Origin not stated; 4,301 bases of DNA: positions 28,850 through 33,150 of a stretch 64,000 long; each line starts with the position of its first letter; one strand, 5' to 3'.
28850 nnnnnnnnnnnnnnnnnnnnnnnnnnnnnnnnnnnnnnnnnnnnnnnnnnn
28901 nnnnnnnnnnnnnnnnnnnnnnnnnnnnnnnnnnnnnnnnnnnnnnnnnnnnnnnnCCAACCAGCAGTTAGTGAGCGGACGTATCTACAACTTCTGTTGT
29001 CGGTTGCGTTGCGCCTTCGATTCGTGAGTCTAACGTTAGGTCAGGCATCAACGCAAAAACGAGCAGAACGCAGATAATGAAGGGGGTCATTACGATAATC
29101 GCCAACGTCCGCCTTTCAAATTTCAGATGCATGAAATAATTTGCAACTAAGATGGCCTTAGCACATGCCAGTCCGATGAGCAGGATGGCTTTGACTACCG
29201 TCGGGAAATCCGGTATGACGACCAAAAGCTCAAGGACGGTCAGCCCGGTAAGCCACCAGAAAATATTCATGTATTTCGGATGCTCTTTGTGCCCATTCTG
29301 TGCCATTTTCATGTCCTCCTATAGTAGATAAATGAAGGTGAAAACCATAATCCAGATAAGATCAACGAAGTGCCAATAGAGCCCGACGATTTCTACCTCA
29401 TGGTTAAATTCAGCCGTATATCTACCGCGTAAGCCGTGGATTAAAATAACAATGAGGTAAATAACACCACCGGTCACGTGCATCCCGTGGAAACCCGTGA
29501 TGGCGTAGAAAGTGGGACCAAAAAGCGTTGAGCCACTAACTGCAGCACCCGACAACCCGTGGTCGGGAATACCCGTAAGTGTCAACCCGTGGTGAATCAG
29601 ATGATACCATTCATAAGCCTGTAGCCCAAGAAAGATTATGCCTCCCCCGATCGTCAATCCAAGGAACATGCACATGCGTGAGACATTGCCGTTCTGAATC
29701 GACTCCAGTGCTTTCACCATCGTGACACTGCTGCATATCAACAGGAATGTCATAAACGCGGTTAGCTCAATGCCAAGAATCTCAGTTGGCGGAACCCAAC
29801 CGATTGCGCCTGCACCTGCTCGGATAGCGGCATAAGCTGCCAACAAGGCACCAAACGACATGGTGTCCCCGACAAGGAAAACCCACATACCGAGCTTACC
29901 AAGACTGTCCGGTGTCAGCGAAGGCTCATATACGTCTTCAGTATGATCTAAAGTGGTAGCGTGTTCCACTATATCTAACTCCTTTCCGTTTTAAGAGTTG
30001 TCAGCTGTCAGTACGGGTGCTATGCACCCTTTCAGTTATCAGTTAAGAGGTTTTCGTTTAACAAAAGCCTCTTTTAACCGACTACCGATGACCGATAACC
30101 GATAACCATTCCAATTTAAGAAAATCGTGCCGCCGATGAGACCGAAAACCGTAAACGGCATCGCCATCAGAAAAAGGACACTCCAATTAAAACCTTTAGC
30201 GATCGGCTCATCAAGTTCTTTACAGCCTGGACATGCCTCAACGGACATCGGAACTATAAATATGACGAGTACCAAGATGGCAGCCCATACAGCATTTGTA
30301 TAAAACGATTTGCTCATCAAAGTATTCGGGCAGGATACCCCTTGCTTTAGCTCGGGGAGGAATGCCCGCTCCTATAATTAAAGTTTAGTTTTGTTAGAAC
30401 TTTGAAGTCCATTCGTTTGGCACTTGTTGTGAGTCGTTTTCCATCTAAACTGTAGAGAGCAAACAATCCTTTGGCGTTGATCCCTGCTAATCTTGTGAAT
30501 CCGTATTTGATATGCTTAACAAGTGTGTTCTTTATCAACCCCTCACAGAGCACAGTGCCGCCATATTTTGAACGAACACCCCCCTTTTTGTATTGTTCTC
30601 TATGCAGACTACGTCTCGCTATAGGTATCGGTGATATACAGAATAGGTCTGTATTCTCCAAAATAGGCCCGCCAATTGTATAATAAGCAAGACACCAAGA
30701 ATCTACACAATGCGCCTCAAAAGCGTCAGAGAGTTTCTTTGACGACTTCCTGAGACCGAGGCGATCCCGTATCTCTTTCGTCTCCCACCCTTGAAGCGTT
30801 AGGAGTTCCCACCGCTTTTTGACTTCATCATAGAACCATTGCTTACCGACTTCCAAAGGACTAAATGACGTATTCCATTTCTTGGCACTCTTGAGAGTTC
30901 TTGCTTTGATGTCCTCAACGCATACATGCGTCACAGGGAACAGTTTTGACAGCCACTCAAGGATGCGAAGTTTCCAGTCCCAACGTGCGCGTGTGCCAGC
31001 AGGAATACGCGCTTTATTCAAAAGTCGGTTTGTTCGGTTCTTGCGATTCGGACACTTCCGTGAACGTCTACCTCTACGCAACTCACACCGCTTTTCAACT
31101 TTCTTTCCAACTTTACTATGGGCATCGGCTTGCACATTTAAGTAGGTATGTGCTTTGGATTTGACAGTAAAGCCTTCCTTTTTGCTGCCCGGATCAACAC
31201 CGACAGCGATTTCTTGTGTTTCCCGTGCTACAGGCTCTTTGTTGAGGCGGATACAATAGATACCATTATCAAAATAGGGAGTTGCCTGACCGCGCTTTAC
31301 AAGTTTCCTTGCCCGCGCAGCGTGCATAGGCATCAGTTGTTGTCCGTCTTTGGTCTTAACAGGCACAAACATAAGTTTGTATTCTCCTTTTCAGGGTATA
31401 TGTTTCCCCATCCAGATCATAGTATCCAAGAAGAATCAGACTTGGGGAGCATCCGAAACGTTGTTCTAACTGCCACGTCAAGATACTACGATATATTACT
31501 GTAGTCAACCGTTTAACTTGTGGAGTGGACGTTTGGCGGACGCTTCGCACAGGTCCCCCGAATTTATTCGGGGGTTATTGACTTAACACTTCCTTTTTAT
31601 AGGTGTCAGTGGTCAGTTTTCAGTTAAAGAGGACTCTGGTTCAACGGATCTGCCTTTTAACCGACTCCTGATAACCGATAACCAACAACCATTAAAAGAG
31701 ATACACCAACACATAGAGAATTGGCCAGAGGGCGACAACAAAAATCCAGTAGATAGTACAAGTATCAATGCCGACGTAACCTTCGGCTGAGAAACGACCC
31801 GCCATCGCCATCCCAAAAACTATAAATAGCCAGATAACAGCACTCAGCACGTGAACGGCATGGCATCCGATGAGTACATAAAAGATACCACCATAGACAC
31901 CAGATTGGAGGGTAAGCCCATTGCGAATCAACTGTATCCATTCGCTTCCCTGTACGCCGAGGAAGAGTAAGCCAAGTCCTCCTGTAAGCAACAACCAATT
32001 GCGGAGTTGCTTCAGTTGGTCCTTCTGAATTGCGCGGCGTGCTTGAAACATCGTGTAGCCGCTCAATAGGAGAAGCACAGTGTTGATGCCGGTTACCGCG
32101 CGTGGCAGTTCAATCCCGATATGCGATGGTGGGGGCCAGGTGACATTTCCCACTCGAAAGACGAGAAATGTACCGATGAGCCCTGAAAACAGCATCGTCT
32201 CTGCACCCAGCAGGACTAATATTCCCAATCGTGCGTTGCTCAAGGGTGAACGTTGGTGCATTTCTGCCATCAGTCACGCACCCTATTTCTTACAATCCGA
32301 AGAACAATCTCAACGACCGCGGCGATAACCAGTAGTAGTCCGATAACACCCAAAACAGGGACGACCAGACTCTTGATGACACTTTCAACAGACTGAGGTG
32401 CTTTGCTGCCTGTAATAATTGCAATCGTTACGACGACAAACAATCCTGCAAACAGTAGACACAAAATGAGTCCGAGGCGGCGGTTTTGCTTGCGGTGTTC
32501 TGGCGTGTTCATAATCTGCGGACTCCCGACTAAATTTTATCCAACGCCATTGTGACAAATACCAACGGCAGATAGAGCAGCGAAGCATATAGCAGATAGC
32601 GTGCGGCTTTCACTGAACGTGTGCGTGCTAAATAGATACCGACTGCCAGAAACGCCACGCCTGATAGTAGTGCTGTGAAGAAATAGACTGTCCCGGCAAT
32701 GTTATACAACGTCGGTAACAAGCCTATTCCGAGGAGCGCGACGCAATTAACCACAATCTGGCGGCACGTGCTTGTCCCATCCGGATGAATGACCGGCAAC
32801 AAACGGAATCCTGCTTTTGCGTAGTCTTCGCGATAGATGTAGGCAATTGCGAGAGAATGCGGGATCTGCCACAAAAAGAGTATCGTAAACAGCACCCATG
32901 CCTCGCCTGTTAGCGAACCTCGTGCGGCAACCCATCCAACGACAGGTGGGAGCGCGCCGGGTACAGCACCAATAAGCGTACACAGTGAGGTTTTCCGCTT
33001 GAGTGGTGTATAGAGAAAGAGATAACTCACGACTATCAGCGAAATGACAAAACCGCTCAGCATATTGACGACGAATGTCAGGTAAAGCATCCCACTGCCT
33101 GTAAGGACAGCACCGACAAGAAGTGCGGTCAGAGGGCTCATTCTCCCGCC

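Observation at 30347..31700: HNH-less IscB-family (IsrB-like) RNA-guided nuclease with a candidate omegaRNA inside a cytochrome oxidase operon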

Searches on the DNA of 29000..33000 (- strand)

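Call 5: search_rna_families(source=window, start=29000, end=33000, threshold=evalue, max_evalue=1, show_alignments=3)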
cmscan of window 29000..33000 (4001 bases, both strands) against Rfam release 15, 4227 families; matches with E-value up to 1: 2.
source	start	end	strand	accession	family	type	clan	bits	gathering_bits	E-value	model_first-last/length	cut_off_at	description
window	31379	31582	-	RF02033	HEARO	Gene;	-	23.2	83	0.067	1-211/211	no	HNH endonuclease-associated RNA and ORF (HEARO) RNA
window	32670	32739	+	RF01170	snoU61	Gene; snRNA; snoRNA; CD-box;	CL00067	19.6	55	1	1-84/84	no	Small nucleolar RNA U61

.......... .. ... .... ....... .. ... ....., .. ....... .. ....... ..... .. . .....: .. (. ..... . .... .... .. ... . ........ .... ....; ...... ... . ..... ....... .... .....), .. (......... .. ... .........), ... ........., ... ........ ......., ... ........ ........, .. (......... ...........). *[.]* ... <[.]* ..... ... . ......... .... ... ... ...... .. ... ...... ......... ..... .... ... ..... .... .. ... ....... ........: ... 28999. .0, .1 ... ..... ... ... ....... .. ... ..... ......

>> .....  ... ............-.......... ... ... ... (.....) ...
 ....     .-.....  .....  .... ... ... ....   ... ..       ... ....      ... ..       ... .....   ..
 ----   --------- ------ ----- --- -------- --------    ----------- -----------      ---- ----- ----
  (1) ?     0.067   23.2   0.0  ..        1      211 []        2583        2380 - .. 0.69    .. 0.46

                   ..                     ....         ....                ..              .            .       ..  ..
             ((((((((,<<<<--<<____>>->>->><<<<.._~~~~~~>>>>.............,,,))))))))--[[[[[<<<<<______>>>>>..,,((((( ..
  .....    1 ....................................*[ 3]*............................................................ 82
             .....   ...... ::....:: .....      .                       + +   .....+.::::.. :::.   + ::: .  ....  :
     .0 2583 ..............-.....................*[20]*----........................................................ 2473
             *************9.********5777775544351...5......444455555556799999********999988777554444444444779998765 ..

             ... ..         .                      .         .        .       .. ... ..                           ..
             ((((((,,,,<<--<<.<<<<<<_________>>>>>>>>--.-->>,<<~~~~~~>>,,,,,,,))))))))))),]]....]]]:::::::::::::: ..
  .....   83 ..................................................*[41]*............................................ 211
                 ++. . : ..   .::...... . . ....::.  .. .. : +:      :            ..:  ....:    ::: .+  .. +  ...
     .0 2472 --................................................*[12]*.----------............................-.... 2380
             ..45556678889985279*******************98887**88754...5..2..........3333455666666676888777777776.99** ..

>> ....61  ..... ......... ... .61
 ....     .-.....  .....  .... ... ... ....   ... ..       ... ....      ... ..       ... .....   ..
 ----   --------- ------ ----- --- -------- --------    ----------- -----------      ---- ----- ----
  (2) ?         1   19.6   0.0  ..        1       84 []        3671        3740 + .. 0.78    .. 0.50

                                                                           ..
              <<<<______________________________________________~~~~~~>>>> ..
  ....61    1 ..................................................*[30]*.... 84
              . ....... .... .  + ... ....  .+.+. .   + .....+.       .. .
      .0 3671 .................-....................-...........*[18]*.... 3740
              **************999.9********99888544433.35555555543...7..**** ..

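Call 17: search_rna_families(sources=[L059, L060, L061, L062, L063, L064, L065, L066, L067, L068, L069, L070, L071, L072, L073, L074, L075, L076, L077], threshold=evalue, max_evalue=1)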
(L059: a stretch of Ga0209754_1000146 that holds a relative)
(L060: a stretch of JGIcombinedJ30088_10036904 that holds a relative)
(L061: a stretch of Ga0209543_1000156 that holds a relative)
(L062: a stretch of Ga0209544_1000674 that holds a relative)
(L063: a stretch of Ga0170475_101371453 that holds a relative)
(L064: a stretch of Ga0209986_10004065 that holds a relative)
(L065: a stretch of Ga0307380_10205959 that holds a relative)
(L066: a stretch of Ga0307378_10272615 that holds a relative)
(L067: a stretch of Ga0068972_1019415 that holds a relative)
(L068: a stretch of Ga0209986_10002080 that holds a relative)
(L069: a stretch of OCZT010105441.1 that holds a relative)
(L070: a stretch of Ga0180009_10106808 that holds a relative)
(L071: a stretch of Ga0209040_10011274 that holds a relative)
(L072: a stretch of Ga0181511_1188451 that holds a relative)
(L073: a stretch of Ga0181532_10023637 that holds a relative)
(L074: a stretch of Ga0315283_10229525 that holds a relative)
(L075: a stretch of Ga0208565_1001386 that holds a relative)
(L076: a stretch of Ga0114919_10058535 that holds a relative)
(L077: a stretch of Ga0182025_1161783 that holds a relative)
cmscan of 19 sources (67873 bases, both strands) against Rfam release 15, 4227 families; matches with E-value up to 1: 9.
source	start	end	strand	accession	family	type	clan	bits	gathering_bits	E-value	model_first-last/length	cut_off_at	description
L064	4882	4955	+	RF00005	tRNA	Gene; tRNA;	CL00001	64.5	29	1.1e-11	1-71/71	no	tRNA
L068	2278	2489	+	RF02033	HEARO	Gene;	-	41.2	83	4.8e-05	1-211/211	no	HNH endonuclease-associated RNA and ORF (HEARO) RNA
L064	1838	2020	+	RF02033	HEARO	Gene;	-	35.7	83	0.0011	1-211/211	no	HNH endonuclease-associated RNA and ORF (HEARO) RNA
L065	609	790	+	RF02033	HEARO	Gene;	-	33.1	83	0.0045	1-211/211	no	HNH endonuclease-associated RNA and ORF (HEARO) RNA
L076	741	923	+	RF02033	HEARO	Gene;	-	32.5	83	0.0065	1-211/211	no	HNH endonuclease-associated RNA and ORF (HEARO) RNA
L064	4799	4869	+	RF01852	tRNA-Sec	Gene; tRNA;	CL00001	30.2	47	0.063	1-91/91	no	Selenocysteine transfer RNA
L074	563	684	+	RF02033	HEARO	Gene;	-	29.6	83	0.032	1-211/211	no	HNH endonuclease-associated RNA and ORF (HEARO) RNA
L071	3093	3149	+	RF00005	tRNA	Gene; tRNA;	CL00001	25.8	29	0.48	9-63/71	no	tRNA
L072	256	580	+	RF02033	HEARO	Gene;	-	24.3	83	0.63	1-211/211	no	HNH endonuclease-associated RNA and ORF (HEARO) RNA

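Call 29: build_rna_model(alignment_id=A1, structure=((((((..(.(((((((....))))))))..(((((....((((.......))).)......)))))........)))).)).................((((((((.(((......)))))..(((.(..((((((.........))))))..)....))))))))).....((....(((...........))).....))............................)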
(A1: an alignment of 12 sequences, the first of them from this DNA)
Model R1 built from alignment A1 (12 sequences, 231 columns); structure: as given.
model positions 208; base pairs 49; branch points 4; effective number of sequences 2.73; information 0.59 bits per position. Calibrated on 0.2 Mb of random sequence (short: E-values are rough).
structure used (alignment columns):
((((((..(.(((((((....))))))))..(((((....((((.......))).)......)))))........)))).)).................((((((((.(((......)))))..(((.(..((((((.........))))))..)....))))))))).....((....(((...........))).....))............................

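Call 30: search_with_rna_model(model_id=R1, sources=[window, L003, L059, L060, L061, L063, L064, L065, L066, L067, L068, L069, L070, L071, L074, L075, L076, L077, L078, L079, L080, L084, L086, L087, L088, L089, L094], max_evalue=0.01, make_alignment=true)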
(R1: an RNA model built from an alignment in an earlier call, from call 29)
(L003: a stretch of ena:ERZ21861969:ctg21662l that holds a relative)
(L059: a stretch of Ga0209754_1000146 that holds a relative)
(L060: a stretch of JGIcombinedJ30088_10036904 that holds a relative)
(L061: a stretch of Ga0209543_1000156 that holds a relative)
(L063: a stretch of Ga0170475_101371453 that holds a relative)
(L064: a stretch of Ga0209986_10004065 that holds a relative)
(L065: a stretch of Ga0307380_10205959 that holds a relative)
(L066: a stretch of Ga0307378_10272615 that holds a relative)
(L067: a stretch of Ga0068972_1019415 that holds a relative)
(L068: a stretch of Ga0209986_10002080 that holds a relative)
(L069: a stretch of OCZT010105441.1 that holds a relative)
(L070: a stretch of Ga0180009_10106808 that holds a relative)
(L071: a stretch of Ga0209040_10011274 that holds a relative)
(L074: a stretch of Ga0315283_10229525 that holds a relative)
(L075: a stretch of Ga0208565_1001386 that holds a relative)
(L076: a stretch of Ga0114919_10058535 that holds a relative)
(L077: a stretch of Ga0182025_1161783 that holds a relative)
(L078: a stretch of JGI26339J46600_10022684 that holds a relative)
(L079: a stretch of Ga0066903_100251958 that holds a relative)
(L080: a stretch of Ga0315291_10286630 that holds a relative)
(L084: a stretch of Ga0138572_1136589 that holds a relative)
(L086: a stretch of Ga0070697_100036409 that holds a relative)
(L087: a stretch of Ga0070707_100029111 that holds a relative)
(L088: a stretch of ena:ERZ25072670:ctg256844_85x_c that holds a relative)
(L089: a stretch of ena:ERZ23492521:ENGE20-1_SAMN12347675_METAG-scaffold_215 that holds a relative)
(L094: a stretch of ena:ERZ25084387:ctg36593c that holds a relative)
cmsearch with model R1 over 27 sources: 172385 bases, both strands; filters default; matches with E-value up to 0.01: 23.
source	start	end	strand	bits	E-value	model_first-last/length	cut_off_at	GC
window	31374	31582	-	214.1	4.7e-65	1-208/208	no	0.45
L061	2292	2500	+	212.6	1.3e-64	1-208/208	no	0.44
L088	2790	2999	+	211.5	3.1e-64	1-208/208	no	0.48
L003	5797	6004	+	210.8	5e-64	1-208/208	no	0.45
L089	2793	2999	+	209.5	1.3e-63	1-208/208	no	0.47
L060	506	714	+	206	1.5e-62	1-208/208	no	0.46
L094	2798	3004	+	199.6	1.6e-60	1-208/208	no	0.5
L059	2292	2500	+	185.2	5e-56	1-208/208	no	0.48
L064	1838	2044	+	171.4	9.4e-52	1-208/208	no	0.53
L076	741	947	+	164.8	1.1e-49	1-208/208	no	0.53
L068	2278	2487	+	159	7.3e-48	1-208/208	no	0.61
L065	609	807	+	147.2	3.3e-44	1-208/208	no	0.62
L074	563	773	+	142.5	9.7e-43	1-208/208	no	0.58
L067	78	320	+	82.6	4.6e-24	1-208/208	no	0.58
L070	15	253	+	78.1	1.2e-22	1-208/208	no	0.58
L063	101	341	+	72.6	6.1e-21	1-208/208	no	0.66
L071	724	966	+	70.3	3.3e-20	1-208/208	no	0.59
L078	404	646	+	70.3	3.3e-20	1-208/208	no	0.59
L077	576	817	+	68.8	9.7e-20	1-208/208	no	0.59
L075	1857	2004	+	55.9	1e-15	1-208/208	no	0.66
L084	184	331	+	55.9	1e-15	1-208/208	no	0.66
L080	126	285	+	35.1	3e-09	1-208/208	no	0.54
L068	3504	3523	+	16.2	0.0024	9-28/208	no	0.7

Alignment A2: 23 matches aligned to the model, 295 columns, each read 5' to 3' on its own strand. Consensus structure (alignment columns), stored with it:
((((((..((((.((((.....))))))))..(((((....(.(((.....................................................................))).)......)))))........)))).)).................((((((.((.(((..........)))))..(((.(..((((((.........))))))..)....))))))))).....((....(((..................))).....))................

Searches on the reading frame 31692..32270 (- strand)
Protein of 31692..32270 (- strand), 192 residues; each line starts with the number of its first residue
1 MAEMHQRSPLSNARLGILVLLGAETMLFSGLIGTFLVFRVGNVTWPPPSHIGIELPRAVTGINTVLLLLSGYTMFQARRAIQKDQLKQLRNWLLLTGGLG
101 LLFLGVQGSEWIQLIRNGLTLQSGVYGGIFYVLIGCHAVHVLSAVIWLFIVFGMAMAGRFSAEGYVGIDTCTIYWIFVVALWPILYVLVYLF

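Call 12: find_related_loci(query=window:31692-32270:-, collection=genome_contigs, flank=6000)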
Query window:31692-32270:- (192 aa) in genome_contigs; peptide patterns used: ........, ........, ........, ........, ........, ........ (x = any residue, [..] = any of these).
128 stretches matched a pattern; 56 encode a relative of the query (tblastn E <= 1e-3); 55 distinct loci.
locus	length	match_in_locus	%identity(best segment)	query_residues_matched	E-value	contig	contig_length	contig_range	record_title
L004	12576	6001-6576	99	1-192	1e-122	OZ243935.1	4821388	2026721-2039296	MAG: Candidatus Poribacteria bacterium isolate 04a31957-9a65-48c7-867d-416cbb8de8da genome assembly, chromosome: 1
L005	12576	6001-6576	98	1-192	1e-122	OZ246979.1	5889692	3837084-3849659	MAG: Candidatus Poribacteria bacterium isolate b1f05427-043e-45ba-8b49-4d0e3d1ba290 genome assembly, chromosome: 1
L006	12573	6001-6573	96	1-191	6e-120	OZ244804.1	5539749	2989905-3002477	MAG: Candidatus Poribacteria bacterium isolate 01d6ffbc-f1d2-4681-b35a-d9b575322fea genome assembly, chromosome: 1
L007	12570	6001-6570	95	2-191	5e-116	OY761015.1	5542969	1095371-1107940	MAG: Candidatus Poribacteria bacterium isolate b26c8cc1-2726-459c-8d02-9adedbaa8fd6 genome assembly, chromosome: 2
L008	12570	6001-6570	93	2-191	5e-114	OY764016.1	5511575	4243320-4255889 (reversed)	MAG: Candidatus Poribacteria bacterium isolate 9fae2ea3-c9b7-404b-9456-b4c0b6541956 genome assembly, chromosome: 1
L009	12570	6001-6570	92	2-191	3e-114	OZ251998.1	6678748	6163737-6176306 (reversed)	MAG: Candidatus Poribacteria bacterium isolate 8f110123-501e-42ad-9d55-583bbc997c7d genome assembly, chromosome: 1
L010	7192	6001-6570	92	2-191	3e-114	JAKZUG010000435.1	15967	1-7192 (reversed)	MAG: Candidatus Poribacteria bacterium isolate Langseth_MAG_00079 Langseth_MAG_00079_000000000435, whole genome shotgun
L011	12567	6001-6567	93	3-191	1e-113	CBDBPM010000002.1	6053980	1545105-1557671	MAG: Candidatus Poribacteria bacterium isolate 2ce76e30-9b7a-4682-b141-86baa08e5e2a genome assembly, contig: contig_2, w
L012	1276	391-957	92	3-191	2e-122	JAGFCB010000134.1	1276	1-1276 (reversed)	MAG: Candidatus Poribacteria bacterium isolate SB0101 contig_5351, whole genome shotgun sequence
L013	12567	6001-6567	91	3-191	5e-112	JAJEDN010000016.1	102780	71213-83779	MAG: Candidatus Poribacteria bacterium isolate p16x33bins.23 k141_449003, whole genome shotgun sequence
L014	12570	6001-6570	91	2-191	9e-112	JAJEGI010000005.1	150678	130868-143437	MAG: Candidatus Poribacteria bacterium isolate p16x44bins.54 k141_954806, whole genome shotgun sequence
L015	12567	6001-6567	91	3-191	1e-111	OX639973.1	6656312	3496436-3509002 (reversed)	MAG: uncultured Poribacteria bacterium isolate a51c2dcd-0bc8-4832-ac43-f95c9d639ad7 genome assembly, chromosome: 1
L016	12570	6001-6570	90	2-191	2e-111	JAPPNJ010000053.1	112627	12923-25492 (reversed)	MAG: Candidatus Poribacteria bacterium isolate RHO3_bin_69 NODE_409_length_112627_cov_17.873859, whole genome shotgun se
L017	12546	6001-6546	95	10-191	2e-111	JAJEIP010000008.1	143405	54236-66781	MAG: Candidatus Poribacteria bacterium isolate p16x65bins.2 k141_721482, whole genome shotgun sequence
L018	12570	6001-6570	89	2-191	4e-111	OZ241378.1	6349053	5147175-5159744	MAG: Candidatus Poribacteria bacterium isolate 8f0f5501-85a9-4e66-9deb-4e7c08d09c04 genome assembly, chromosome: 1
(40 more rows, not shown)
